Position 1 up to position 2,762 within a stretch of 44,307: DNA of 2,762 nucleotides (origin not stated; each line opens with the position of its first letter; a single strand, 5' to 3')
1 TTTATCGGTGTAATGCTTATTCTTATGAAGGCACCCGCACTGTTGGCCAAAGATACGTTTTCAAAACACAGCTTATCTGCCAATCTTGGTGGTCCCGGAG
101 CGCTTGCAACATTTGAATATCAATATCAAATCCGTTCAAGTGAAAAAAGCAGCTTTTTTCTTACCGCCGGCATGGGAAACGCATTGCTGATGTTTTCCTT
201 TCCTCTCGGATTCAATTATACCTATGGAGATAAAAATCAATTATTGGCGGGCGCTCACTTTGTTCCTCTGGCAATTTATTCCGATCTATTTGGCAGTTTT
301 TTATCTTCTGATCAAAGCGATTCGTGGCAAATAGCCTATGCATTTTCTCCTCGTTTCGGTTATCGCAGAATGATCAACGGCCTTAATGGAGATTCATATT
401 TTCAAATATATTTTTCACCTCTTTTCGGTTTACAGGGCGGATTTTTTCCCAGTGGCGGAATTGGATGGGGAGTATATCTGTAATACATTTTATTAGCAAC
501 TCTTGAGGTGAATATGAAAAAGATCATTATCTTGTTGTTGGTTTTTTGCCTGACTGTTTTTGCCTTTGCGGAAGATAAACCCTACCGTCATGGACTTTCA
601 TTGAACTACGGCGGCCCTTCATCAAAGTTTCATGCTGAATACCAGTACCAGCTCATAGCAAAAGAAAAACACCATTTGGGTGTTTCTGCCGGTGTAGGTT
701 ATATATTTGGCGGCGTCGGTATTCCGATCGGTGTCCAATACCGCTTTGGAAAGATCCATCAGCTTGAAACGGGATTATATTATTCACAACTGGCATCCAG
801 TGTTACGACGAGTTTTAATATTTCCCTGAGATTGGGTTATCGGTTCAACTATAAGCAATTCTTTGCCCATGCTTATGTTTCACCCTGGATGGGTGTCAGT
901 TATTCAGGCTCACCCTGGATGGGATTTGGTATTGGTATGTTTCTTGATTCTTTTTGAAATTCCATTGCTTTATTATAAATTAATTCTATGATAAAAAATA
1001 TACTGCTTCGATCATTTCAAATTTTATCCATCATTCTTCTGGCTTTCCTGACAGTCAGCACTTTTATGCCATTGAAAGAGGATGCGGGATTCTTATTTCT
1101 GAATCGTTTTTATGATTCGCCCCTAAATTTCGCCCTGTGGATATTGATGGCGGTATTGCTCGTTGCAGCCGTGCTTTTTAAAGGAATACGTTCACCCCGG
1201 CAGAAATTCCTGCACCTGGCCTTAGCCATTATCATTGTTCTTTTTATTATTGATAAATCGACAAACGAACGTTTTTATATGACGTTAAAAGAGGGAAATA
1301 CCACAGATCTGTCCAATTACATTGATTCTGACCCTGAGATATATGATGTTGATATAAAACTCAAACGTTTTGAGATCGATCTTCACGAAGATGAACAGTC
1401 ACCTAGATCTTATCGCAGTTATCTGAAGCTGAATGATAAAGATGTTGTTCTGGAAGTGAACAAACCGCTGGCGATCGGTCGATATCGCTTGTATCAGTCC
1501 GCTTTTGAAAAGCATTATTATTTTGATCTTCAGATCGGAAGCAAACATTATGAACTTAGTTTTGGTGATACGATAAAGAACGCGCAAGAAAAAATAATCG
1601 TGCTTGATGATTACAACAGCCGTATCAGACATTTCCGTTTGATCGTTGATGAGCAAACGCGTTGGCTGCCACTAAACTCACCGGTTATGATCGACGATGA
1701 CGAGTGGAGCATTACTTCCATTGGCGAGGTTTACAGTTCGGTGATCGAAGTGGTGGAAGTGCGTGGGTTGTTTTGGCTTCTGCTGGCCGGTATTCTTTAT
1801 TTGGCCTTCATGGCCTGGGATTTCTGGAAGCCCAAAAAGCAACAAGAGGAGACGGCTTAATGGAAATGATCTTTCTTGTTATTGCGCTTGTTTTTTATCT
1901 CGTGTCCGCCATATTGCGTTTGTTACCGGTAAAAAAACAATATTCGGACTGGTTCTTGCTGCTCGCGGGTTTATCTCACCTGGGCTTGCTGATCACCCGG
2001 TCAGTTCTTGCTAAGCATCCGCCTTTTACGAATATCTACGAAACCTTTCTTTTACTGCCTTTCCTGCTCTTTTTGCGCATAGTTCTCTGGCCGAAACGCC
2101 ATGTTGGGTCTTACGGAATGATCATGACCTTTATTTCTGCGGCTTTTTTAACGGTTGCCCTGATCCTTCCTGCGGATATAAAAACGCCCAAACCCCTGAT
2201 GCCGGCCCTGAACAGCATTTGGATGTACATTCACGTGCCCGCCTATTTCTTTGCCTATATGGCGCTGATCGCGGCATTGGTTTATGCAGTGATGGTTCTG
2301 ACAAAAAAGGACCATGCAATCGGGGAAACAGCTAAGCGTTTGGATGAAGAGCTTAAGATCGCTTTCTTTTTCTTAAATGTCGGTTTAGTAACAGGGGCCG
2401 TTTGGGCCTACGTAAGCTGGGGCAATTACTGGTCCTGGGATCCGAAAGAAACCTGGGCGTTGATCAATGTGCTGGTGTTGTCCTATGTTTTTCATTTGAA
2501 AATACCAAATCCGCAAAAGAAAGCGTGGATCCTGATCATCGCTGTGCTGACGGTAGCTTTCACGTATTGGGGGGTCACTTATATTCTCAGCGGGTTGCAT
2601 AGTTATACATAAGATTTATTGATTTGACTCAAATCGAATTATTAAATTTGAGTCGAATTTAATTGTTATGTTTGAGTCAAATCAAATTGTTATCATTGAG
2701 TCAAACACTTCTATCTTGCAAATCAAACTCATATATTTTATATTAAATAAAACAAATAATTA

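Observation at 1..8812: Candidate extracellular electron-transfer locus: mini-barrels + CcsBA + pentaheme cytochrome + Cyc2-like cytochrome-porin + T9SS giant surface protein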

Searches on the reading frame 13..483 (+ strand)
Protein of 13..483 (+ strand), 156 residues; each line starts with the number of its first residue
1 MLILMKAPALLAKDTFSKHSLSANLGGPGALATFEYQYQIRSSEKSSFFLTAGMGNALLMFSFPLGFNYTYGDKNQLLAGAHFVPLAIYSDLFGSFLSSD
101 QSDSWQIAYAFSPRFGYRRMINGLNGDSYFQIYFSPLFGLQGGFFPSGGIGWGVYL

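Call 3: search_protein_families(library=pfam, proteins=[window:13-483:+], max_evalue=0.1)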
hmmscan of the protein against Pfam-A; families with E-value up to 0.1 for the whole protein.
window:13-483:+ (156 aa): 0 families

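Call 4: search_protein_families(library=ncbifam, proteins=[window:13-483:+], max_evalue=0.1)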
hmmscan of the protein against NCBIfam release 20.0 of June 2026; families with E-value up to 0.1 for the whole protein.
window:13-483:+ (156 aa): 0 families

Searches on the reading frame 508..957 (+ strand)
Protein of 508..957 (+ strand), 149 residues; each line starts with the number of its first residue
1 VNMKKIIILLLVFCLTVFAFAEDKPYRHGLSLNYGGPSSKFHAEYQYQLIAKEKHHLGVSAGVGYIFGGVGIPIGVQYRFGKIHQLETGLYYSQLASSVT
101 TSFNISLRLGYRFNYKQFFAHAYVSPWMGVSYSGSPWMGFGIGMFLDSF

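Call 3: search_protein_families(library=pfam, proteins=[window:508-957:+], max_evalue=0.1)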
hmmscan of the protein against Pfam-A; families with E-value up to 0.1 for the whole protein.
window:508-957:+ (149 aa): 3 families
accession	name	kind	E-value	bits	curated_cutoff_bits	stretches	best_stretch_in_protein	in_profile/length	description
PF13505.12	OMP_b-brl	-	1.9e-08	35.1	28.7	1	7-132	1-109/175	Outer membrane protein beta-barrel domain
PF02462.21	Opacity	-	0.019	15.5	21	0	67-113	77-124/126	Opacity family porin protein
PF03797.25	Autotransporter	-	0.076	13.2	26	1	28-133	42-145/255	Autotransporter beta-domain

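Call 4: search_protein_families(library=ncbifam, proteins=[window:508-957:+], max_evalue=0.1)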
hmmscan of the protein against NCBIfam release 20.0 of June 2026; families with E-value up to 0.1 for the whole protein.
window:508-957:+ (149 aa): 2 families
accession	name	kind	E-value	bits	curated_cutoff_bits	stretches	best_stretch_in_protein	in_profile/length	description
TIGR01414.1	autotrans_barl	domain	0.022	13.8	16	1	100-134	281-313/432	autotransporter outer membrane beta-barrel domain-containing protein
NF052666.1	VPA0252_fam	equivalog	0.043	13.9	100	1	3-27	1-25/78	VPA0252 family protein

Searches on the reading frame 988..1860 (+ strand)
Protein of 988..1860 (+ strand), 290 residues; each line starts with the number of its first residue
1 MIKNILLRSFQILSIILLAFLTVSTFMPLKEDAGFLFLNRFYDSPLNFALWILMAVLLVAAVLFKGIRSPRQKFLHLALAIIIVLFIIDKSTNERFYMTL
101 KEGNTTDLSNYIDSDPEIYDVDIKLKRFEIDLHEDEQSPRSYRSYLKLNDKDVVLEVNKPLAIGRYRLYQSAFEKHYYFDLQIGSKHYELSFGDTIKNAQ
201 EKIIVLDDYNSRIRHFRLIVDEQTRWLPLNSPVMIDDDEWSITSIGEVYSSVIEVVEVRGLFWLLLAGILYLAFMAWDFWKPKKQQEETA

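Call 3: search_protein_families(library=pfam, proteins=[window:988-1860:+], max_evalue=0.1)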
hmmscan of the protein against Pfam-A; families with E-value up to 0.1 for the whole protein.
window:988-1860:+ (290 aa): 4 families
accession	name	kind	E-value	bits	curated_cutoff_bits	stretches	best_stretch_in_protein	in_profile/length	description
PF05140.19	ResB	-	1.9e-13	50.5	24.6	1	74-196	156-292/486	ResB-like family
PF13567.11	DUF4131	-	0.002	18.3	31.6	1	45-151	4-113/165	Domain of unknown function (DUF4131)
PF20176.3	DUF6541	-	0.026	13.2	29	1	23-94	347-416/646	Family of unknown function (DUF6541)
PF14935.11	TMEM138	-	0.054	14.6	27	0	9-103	10-100/119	Transmembrane protein 138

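Call 4: search_protein_families(library=ncbifam, proteins=[window:988-1860:+], max_evalue=0.1)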
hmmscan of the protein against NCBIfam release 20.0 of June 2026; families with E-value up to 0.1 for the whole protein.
window:988-1860:+ (290 aa): 1 family
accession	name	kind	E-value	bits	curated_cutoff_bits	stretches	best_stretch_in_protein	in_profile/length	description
NF058595.1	invert_tail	domain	0.021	15.2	37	1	44-87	23-66/113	lipo-invert putative C-terminal anchoring domain-containing protein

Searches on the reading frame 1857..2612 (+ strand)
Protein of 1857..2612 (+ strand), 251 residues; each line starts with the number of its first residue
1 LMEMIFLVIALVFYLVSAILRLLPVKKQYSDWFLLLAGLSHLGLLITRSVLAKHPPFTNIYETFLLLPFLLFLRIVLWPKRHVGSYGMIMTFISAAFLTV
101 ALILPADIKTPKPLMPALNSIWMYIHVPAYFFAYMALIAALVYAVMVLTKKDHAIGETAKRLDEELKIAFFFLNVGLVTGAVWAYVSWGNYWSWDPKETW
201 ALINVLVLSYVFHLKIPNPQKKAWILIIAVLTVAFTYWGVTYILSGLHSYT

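Call 3: search_protein_families(library=pfam, proteins=[window:1857-2612:+], max_evalue=0.1)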
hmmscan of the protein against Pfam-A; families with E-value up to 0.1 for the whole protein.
window:1857-2612:+ (251 aa): 1 family
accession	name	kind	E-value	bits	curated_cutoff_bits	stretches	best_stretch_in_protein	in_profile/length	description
PF01578.25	Cytochrom_C_asm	-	9.4e-32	110.8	29.9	1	59-248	3-212/212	Cytochrome C assembly protein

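Call 4: search_protein_families(library=ncbifam, proteins=[window:1857-2612:+], max_evalue=0.1)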
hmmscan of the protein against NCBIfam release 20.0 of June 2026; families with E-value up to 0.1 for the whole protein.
window:1857-2612:+ (251 aa): 3 families
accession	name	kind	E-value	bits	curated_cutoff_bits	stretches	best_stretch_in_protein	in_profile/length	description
TIGR03144.1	cytochr_II_ccsB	equivalog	8.8e-43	146.8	187.6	2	166-251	164-252/252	c-type cytochrome biogenesis protein CcsB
TIGR01191.1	ccmC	subfamily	1.1e-11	45.1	186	1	123-221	13-109/184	heme ABC transporter permease CcmC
TIGR04561.1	membra_charge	hypoth_equivalog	0.058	13.6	30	0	127-167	16-55/82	TIGR04561 family membrane protein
